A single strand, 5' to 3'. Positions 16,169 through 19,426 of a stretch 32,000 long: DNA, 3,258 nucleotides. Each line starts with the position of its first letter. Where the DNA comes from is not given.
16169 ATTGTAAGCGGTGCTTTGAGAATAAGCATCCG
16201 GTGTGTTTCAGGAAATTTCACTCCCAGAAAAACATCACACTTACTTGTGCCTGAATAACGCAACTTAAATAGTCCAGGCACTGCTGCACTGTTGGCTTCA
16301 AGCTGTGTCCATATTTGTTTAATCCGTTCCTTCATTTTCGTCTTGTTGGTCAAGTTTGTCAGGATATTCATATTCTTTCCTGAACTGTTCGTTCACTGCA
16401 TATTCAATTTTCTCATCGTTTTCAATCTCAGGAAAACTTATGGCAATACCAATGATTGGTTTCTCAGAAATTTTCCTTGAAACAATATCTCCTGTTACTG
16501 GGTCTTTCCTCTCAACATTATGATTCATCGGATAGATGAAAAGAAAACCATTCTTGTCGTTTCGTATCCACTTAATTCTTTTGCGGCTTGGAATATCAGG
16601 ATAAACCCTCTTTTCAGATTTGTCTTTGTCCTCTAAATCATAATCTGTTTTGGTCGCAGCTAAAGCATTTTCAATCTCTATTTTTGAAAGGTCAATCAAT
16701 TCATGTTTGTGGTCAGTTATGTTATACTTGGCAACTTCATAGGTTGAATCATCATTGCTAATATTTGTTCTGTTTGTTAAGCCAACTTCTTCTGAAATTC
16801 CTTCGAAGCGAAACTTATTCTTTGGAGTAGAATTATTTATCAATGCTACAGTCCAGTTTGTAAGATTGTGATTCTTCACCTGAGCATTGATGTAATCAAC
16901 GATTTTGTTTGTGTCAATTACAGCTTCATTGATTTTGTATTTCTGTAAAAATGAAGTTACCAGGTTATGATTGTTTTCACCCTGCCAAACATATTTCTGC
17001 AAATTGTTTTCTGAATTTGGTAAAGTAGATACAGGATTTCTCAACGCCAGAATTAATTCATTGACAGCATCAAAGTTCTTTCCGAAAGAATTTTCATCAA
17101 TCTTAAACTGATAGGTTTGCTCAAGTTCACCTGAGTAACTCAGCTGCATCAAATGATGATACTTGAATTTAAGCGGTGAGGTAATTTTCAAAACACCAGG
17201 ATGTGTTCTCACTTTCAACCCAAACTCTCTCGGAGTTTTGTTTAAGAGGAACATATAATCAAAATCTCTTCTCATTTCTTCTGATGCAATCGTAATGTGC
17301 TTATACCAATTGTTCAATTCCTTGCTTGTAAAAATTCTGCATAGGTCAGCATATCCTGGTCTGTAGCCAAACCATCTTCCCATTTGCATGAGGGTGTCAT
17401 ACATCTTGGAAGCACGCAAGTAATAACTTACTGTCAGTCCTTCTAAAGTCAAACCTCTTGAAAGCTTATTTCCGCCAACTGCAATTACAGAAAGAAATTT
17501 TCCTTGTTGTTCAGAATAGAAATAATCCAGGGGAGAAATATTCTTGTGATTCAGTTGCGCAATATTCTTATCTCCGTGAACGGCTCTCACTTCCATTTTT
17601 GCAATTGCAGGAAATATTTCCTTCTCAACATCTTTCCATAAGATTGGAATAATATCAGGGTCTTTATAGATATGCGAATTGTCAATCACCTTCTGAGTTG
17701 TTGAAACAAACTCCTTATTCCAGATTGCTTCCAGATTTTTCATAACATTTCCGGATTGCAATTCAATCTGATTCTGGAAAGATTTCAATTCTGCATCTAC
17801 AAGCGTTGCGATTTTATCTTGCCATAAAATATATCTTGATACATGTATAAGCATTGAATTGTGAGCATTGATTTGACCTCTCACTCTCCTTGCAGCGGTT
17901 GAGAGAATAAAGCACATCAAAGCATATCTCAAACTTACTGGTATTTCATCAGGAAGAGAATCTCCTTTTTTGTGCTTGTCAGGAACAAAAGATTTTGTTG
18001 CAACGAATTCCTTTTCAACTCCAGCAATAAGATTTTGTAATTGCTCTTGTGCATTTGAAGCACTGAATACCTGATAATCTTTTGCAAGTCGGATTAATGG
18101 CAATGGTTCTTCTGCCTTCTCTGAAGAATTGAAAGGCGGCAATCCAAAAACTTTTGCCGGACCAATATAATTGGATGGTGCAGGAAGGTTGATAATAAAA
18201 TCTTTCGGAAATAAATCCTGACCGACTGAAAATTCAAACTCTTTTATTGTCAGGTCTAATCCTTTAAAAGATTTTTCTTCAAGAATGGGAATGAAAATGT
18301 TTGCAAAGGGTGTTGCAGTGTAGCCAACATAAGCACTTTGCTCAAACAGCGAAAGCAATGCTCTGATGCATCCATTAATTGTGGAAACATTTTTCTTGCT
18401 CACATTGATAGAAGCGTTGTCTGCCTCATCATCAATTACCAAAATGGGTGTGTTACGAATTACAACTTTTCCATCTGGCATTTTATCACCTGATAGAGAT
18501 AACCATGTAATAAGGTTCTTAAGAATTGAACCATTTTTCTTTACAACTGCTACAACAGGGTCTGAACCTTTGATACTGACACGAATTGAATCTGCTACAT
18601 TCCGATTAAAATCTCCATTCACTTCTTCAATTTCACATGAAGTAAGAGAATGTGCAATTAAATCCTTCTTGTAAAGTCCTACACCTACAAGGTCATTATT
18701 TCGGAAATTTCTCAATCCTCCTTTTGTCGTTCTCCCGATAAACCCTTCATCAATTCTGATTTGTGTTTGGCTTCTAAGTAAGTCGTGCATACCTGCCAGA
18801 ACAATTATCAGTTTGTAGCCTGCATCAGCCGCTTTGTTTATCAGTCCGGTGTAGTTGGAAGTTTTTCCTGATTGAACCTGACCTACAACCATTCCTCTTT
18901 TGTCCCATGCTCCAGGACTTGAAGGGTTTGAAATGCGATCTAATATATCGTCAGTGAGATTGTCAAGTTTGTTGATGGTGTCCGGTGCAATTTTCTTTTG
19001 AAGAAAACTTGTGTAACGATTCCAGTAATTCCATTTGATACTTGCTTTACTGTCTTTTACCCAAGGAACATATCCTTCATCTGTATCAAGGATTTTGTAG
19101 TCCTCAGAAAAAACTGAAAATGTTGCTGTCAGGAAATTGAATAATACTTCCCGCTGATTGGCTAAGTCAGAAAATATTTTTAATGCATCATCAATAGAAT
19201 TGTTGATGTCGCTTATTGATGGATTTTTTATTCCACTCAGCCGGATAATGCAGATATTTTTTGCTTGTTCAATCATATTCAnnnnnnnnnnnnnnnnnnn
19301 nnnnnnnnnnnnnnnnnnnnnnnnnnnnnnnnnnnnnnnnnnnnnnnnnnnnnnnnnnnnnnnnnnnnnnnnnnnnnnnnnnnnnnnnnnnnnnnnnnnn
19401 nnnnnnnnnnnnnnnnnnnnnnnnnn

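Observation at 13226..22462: Six-gene translationally coupled operon vsr-dcm-GHKL ATPase-Z1-PD-(D/E)XK-AIPR: candidate multi-subunit, m5C-linked defence system of unknown mechanism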

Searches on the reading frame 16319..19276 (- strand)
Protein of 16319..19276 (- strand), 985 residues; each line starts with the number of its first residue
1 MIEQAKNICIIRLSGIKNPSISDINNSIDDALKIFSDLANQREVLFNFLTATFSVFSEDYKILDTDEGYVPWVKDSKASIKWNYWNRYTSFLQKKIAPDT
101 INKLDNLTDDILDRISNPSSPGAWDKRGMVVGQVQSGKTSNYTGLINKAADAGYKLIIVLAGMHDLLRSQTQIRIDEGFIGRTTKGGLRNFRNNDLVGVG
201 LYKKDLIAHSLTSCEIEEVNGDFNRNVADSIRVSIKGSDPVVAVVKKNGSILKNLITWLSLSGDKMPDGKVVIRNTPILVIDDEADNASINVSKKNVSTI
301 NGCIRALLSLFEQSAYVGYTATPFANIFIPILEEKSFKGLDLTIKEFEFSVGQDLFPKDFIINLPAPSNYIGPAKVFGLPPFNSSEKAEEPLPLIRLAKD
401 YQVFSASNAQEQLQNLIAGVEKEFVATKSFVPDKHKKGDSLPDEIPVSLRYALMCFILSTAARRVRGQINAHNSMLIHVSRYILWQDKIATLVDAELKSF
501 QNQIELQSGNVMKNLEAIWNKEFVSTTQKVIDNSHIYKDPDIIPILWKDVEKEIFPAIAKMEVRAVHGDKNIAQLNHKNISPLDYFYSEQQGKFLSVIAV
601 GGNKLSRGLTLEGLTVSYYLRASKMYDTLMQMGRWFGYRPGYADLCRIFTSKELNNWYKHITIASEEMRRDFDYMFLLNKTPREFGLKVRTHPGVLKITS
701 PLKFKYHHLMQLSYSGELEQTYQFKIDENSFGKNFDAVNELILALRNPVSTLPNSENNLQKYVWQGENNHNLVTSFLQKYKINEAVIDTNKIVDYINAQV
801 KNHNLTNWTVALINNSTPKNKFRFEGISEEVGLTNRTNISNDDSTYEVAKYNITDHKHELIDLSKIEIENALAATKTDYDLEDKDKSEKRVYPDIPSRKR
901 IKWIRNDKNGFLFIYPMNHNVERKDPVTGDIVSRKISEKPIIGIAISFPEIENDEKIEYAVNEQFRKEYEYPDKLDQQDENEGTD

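Call 3: search_protein_families(library=pfam, proteins=[window:16322-19276:-], max_evalue=0.01)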
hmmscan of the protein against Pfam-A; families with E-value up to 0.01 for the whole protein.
window:16322-19276:- (985 aa): 1 family
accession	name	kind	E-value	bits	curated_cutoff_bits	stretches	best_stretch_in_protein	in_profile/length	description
PF10593.14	Z1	-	6.5e-77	258.6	25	1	448-695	1-227/228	Z1 domain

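Call 4: search_protein_families(library=padloc, proteins=[window:16322-19276:-], max_evalue=0.01)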
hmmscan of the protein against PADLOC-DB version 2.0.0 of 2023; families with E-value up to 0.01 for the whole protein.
window:16322-19276:- (985 aa): 2 families
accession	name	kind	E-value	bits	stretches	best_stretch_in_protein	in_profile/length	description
PDLC02205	MzaC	-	1.6e-158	527.4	1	40-965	52-943/952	-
PDLC03202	Helicase_II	-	9.1e-28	94.9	3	228-325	106-197/621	Type II helicase domain protein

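Call 27: find_encoding_contigs(protein=window:16319-19276:-, flank=10000, max_places=6)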
Protein window:16319-19276:- (985 aa): 23 contigs read that carry it; 6 places shown.
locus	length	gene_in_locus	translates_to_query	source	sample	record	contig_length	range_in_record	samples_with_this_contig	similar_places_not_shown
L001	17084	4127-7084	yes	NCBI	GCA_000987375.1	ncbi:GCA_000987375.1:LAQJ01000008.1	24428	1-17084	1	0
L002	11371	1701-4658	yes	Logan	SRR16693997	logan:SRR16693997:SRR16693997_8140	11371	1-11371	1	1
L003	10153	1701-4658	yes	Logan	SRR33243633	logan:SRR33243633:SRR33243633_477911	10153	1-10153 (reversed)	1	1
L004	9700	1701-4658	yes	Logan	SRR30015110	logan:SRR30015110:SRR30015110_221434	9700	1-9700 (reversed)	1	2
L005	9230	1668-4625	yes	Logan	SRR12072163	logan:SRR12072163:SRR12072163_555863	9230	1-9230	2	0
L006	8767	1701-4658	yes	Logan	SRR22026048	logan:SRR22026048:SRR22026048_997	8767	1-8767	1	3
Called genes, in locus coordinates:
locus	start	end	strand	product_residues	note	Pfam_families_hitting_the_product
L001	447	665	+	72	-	-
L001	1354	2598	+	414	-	PF00145:DNA_methylase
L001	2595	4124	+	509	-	PF02518:HATPase_c (weak), PF13589:HATPase_c_3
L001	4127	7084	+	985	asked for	PF10593:Z1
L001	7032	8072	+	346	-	PF14390:DUF4420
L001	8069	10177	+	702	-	PF22879:AIPR_N, PF10592:AIPR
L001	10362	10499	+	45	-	-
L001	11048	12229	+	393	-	PF00155:Aminotran_1_2, PF01053:Cys_Met_Meta_PP (weak)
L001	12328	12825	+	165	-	PF01322:Cytochrom_C_2 (faint)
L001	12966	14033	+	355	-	PF00586:AIRS, PF02769:AIRS_C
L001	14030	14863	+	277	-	PF01135:PCMT, PF00398:RrnaAD (weak), PF02353:CMAS (weak), PF13489:Methyltransf_23, PF13649:Methyltransf_25, PF13847:Methyltransf_31, PF08241:Methyltransf_11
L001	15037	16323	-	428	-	PF07731:Cu-oxidase_2 (faint), PF07732:Cu-oxidase_3 (weak), PF00394:Cu-oxidase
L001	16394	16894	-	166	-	PF00072:Response_reg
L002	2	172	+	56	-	?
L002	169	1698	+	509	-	PF02518:HATPase_c (weak), PF13589:HATPase_c_3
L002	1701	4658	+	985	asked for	PF10593:Z1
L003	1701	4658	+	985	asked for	PF10593:Z1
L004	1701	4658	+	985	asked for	PF10593:Z1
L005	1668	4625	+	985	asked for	PF10593:Z1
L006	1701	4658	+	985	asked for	PF10593:Z1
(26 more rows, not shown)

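Call 28: find_homologous_proteins(query=window:16322-19276:-, max_evalue=1e-10)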
Query window:16322-19276:- (985 aa): 8000 proteins with E <= 1e-10 among 8000 candidates; the best 120 are listed.
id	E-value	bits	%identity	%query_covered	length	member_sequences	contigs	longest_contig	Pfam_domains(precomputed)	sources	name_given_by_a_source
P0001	0.0e+0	2187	98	100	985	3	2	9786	PF10593.15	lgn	-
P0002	0.0e+0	2181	98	100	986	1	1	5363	PF10593.15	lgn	-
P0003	0.0e+0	1902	83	100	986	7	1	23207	PF10593.15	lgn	-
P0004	0.0e+0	1874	83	100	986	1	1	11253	PF10593.15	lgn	-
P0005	0.0e+0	1868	83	100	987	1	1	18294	PF10593.15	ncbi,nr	ncbi:MAG: Z1 domain-containing protein [Bacteroidales bacterium]|nr:Z1 domain-containing protein [Ba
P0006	0.0e+0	1708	76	100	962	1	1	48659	PF10593.15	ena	-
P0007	0.0e+0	1655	74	100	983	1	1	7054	PF10593.15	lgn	-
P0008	0.0e+0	1630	73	100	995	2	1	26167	PF10593.15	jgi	jgi:hypothetical protein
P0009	0.0e+0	1623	72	100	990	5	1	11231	PF10593.15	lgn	-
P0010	0.0e+0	1621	83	87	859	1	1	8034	PF10593.15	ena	-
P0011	0.0e+0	1615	73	100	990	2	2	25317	PF10593.15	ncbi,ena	ncbi:MAG: Z1 domain-containing protein [Flavobacterium sp.]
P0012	0.0e+0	1614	72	100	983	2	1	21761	PF10593.15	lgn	-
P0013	0.0e+0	1612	72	100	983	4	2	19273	PF10593.15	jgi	jgi:hypothetical protein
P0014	0.0e+0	1612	72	100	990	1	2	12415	PF10593.15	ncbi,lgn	-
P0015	0.0e+0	1610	73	100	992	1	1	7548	PF10593.15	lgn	-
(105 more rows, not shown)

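Call 39: search_protein_representatives(protein=window:16322-19276:-)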
Query: 985 residues. Proteins with E-value up to 0.001 (for the whole library): 6782; up to 1e-10: 5022; up to 1e-30: 2558. The best 150 are listed.
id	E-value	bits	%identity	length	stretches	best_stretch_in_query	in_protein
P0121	0.0e+00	1161.0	57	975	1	1-985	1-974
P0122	1.8e-284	962.9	51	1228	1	3-979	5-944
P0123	2.8e-266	902.6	49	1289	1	2-979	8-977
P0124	8.8e-256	867.9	49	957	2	429-981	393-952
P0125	8.5e-241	818.3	48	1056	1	17-978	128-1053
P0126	1.8e-238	810.6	48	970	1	26-982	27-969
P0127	7.8e-229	778.7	46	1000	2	428-982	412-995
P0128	9.4e-215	732.1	45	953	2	431-974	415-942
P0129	1.5e-198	678.5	49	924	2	428-968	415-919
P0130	1.9e-198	678.1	45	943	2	428-968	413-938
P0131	7.2e-196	669.6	44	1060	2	431-982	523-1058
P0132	6.7e-195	666.4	43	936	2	435-979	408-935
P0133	4.3e-194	663.7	47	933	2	430-965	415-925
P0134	1.0e-191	655.9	48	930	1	24-965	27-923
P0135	4.5e-189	647.1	46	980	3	5-401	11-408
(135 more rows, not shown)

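Call 42: find_related_loci(query=A1, collection=genome_contigs, flank=10000)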
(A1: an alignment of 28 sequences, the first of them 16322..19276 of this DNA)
Query A1 (985 aa) in genome_contigs; peptide patterns used: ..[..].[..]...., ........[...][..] (x = any residue, [..] = any of these).
600 stretches matched a pattern (row limit reached: there are more); 594 encode a relative of the query (tblastn E <= 1e-3); the best 80 are kept; 80 distinct loci.
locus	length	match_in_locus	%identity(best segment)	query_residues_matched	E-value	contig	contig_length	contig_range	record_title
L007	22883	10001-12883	58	1-979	0e+0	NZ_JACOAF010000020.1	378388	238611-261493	Rufibacter sediminis strain H-1 NODE_20_length_378300_cov_86.745216, whole genome shotgun sequence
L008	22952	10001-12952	70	2-985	0e+0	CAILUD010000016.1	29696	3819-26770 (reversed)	MAG: uncultured Bacteroidetes bacterium isolate Loclat_bin-05662 genome assembly, contig: bin-05662:016/233, whole genom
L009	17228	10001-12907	46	1-973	0e+0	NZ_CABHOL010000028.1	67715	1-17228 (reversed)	MAG: uncultured Fluviicola sp. isolate Fluviicola_sp_nbed1b11, whole genome shotgun sequence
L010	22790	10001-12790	48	3-977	0e+0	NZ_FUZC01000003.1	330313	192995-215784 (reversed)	Salegentibacter salinarum strain DSM 23400, whole genome shotgun sequence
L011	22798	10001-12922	47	2-979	0e+0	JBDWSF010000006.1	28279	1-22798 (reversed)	MAG: Algibacter sp. isolate CI.47.F.D1_481_46 CI_47_F_D1_481_46_000000000006, whole genome shotgun sequence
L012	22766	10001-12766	45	23-981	0e+0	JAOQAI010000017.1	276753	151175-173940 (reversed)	MAG: Flaviaesturariibacter sp. isolate RYN_278 scaffold_629770, whole genome shotgun sequence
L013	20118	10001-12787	48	3-976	0e+0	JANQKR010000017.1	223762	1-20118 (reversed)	MAG: Croceivirga sp. isolate PL25a_bin.19 k99_3094898, whole genome shotgun sequence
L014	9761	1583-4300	41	1-970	0e+0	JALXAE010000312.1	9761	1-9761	MAG: Syntrophobacterales bacterium isolate T2_metabat1_scaf2bin.240 T2_NODE_9525_length_9761_cov_2.520760, whole genome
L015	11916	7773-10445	41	20-970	0e+0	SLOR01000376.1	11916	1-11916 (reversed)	MAG: Bacteroidales bacterium isolate CSSed165cm_466 CSSed16-5cm-18829, whole genome shotgun sequence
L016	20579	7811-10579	41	2-970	0e+0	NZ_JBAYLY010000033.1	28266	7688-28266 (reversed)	MAG: Methanoregula sp. isolate SO_2016_LW1_26 scaffold01420_LW64-88_2016, whole genome shotgun sequence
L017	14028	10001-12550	42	42-961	0e+0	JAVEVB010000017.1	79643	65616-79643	MAG: Lentimicrobium sp. isolate BF4_106 NODE_853_length_79643_cov_8.296670_Biofilm4, whole genome shotgun sequence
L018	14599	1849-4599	40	3-970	0e+0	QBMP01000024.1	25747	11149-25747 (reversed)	MAG: Phormidesmis priestleyi isolate ULC027bin1 scaffold24_size25747, whole genome shotgun sequence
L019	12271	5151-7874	40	1-965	0e+0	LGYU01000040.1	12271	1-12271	Chitinophagaceae bacterium PMP191F 191F_contig_40, whole genome shotgun sequence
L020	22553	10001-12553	41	49-961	0e+0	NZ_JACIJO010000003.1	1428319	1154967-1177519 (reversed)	Algoriphagus iocasae strain DSM 102044 Ga0373360_03, whole genome shotgun sequence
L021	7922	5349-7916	42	31-949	0e+0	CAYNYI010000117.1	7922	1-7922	MAG TPA_asm: uncultured Fibrobacterota bacterium isolate SRP252850_co1_86 genome assembly, contig: NODE_17367_length_792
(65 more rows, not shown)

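Call 56: search_solved_structures(query=window:16322-19276:-, max_evalue=0.01)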
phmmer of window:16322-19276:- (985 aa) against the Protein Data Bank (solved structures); distinct sequences matched with E-value up to 0.01: 0.

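Call 79: predict_structure(alignment_id=A3)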
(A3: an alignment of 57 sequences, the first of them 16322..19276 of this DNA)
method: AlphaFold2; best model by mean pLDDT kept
length: 985 residues; sequences in the alignment: 57
mean_pLDDT: 60.0   pTM: 0.39
mean pLDDT of the five models: 60.0, 58.9, 56.5, 54.2, 48.3
residues with pLDDT >= 90: 51; 70-90: 353; 50-70: 215; < 50: 366
segments of 3 or more residues with pLDDT < 50: 54-68, 125-128, 130-140, 163-221, 286-297, 321-337, 344-408, 423-434, 536-541, 568-573, 581-583, 603-721, 850-852, 956-985
pLDDT, mean of each block of 10 residues (from residue 1): 83 70 87 87 79 45 40 71 72 57 64 76 56 41 71 79 43 39 31 26 33 36 55 59 67 76 76 83 51 41 72 73 36 47 45 25 21 24 26 32 43 58 43 52 71 73 67 60 70 86 85 84 64 48 72 84 60 54 53 65 42 35 32 31 40 36 34 41 36 26 23 26 74 92 89 81 89 93 74 85 90 82 89 74 65 71 90 88 76 83 88 88 68 81 86 52 27 29 29
secondary structure, 60 per line:
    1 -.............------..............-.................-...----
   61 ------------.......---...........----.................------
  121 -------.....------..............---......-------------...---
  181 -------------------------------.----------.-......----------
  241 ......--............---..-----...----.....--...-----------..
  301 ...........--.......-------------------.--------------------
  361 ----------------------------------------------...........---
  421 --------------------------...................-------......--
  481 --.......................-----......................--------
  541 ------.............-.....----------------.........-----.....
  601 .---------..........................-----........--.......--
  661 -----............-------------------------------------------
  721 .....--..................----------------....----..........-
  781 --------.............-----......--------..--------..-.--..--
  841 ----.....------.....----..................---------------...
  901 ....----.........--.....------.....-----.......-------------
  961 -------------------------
elements in order (helices of 4 or more, strands of 3 or more residues): H2-14 H21-34 H36-52 H73-79 H83-93 H98-114 E128-132 H139-152 E156-161 H225-230 E241-246 H249-260 E271-273 E278-282 H299-310 E314-320 H407-417 H447-465 E473-478 H483-505 H511-532 H547-559 E561-565 H582-590 E596-601 H611-636 H642-649 H652-658 H666-677 E721-725 H728-745 E762-765 H770-779 H789-801 E807-812 E845-849 H856-860 H865-882 H898-904 E909-917 E920-924 E931-935 E941-947

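Call 80: search_solved_structures(query=A1, max_evalue=1)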
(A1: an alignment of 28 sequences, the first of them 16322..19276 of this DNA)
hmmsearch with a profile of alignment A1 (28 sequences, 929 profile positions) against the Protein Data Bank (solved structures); distinct sequences matched with E-value up to 1: 5.
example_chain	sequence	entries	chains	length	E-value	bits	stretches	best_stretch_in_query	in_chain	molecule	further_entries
6d6v_E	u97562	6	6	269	0.19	12.9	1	666-776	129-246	Telomerase holoenzyme Teb2 subunit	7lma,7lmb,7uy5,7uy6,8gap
6f6p_C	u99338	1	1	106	0.24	12.6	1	465-546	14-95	Rab-3A-interacting protein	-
6f6p_A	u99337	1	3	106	0.24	12.6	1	465-546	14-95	Rab-3A-interacting protein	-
6mzm_W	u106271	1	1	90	0.54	11.4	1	470-528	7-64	Transcription initiation factor IIA subunit 1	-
4lhx_C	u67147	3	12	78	0.83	10.8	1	472-543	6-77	Rab-3A-interacting protein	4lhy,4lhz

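Call 83: fold_search(model_id=the predicted structure, library=pdb)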
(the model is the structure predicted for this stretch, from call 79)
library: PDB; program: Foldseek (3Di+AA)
matches with E <= 10: 392; with E <= 0.001: 0
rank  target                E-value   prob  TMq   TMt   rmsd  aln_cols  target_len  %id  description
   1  1wp9_A                2.3e-03  0.63  0.13  0.21  18.1       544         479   12  Crystal structure of Pyrococcus furiosus Hef helicase domain (released 2005-02-01)
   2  1wp9_B                2.7e-03  0.54  0.13  0.20  18.6       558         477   12  Crystal structure of Pyrococcus furiosus Hef helicase domain (released 2005-02-01)
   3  9f2l_A                3.0e-03  0.63  0.14  0.19  19.1       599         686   11  Cryo-EM structure of the I923V MDA5-dsRNA filament with ADP-AlF4 bound and 73-degree helical twist (released 2025-02-26)
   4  9lov_B                3.9e-03  0.38  0.12  0.16  19.6       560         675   11  LGP2:MDA5:dsRNA filament (released 2026-01-28)
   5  7bkp_A                4.2e-03  0.51  0.14  0.18  18.8       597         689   12  CryoEM structure of disease related M854K MDA5-dsRNA filament in complex with ATP (released 2021-11-17)
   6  1wp9_C                4.9e-03  0.54  0.13  0.22  18.6       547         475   11  Crystal structure of Pyrococcus furiosus Hef helicase domain (released 2005-02-01)
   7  4bec_B                5.2e-03  0.87  0.12  0.13  14.4       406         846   14  MUTANT (K220A) OF THE HSDR SUBUNIT OF THE ECOR124I RESTRICTION ENZYME IN COMPLEX WITH ATP (released 2014-03-26)
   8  9lov_C                5.2e-03  0.38  0.12  0.16  19.8       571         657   10  LGP2:MDA5:dsRNA filament (released 2026-01-28)
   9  4bec_A                7.3e-03  0.63  0.12  0.13  18.6       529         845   12  MUTANT (K220A) OF THE HSDR SUBUNIT OF THE ECOR124I RESTRICTION ENZYME IN COMPLEX WITH ATP (released 2014-03-26)
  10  1wp9_D                8.6e-03  0.44  0.13  0.22  18.8       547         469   13  Crystal structure of Pyrococcus furiosus Hef helicase domain (released 2005-02-01)
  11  6gkm_A                8.6e-03  0.30  0.12  0.16  19.6       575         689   12  CryoEM structure of the MDA5-dsRNA filament in complex with ATP (10 mM) (released 2018-11-21)
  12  8kcc_K                1.3e-02  0.69  0.14  0.25  21.3       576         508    9  Complex of DDM1-nucleosome(H2A.W) complex with DDM1 bound to SHL2 (released 2024-06-26)
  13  6qws                  1.3e-02  0.60  0.12  0.09  19.4       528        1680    9  Crystal structure of the Ski2 RNA-helicase Brr2 from Chaetomium thermophilum in the apo state (released 2020-01-15)
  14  4u4c_A                1.5e-02  0.51  0.12  0.12  21.8       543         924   10  The molecular architecture of the TRAMP complex reveals the organization and interplay of its two catalytic activities (released 2014-09-24)
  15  4gl2_B                1.6e-02  0.33  0.12  0.17  18.6       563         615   11  Structural Basis for dsRNA duplex backbone recognition by MDA5 (released 2013-01-09)
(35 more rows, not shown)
